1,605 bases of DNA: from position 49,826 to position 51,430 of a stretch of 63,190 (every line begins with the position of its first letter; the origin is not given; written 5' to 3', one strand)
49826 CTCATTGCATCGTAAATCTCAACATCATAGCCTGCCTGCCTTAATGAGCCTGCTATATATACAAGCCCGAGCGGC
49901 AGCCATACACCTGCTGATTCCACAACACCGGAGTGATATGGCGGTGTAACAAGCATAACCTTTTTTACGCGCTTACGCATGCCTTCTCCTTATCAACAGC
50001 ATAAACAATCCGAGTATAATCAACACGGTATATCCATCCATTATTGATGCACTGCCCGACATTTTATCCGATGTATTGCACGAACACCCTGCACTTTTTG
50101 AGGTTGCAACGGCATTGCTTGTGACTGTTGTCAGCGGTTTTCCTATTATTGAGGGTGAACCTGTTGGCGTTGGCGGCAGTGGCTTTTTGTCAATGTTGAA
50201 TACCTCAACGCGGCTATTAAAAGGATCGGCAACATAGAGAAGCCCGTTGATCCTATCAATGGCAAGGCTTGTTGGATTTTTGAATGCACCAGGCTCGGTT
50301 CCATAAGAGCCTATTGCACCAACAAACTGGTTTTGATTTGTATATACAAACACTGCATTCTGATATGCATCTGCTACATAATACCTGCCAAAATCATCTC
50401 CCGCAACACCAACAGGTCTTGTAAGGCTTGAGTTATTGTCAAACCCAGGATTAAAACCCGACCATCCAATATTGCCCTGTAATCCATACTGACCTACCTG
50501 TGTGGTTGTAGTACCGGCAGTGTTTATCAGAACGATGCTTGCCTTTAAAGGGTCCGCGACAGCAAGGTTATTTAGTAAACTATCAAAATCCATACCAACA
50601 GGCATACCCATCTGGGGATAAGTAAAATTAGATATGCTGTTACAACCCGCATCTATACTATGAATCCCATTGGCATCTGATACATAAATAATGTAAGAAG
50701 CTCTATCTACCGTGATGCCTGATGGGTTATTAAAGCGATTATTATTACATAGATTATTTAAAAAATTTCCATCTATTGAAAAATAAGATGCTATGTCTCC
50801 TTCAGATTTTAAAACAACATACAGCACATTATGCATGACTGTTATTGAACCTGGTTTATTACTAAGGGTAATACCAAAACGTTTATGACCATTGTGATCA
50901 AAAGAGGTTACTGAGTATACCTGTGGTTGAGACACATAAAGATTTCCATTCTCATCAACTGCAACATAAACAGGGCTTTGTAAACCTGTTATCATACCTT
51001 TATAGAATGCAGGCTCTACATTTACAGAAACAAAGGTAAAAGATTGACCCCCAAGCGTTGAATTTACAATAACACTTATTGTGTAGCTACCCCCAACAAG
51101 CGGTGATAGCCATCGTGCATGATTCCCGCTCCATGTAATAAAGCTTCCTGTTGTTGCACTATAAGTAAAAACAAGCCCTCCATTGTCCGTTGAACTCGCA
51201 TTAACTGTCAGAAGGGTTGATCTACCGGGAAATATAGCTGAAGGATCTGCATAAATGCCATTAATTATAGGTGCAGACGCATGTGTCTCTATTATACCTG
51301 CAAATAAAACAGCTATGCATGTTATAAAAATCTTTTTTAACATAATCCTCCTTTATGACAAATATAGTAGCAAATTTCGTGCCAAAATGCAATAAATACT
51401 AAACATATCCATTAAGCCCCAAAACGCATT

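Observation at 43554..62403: Self-contained multihaem cytochrome / NHL-propeller / barrel / radical-SAM island: candidate undescribed extracellular electron-transfer or cytochrome-filament system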

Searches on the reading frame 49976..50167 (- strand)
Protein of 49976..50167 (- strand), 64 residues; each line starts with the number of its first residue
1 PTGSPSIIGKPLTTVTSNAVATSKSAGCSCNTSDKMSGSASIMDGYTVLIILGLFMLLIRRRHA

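Call 94: search_protein_families(library=ncbifam, proteins=[window:49976-50167:-], max_evalue=10)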
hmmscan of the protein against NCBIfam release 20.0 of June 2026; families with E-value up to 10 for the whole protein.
seq(64 aa): 1 family
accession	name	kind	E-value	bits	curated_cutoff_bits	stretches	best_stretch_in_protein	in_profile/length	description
NF058582.1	Microco_LAVTG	domain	0.15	12.2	27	1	48-63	19-34/34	LAVTG motif-containing sortase-dependent surface protein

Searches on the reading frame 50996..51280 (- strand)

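Call 94: search_protein_families(library=ncbifam, proteins=[window:50996-51280:-], max_evalue=10)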
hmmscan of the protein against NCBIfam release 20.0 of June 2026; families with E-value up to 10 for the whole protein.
seq(95 aa): 1 family
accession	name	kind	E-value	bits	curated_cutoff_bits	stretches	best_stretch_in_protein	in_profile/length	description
NF012199.0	cml_V_MFS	exception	0.0092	14.9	830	1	14-79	195-259/412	chloramphenicol efflux MFS transporter CmlV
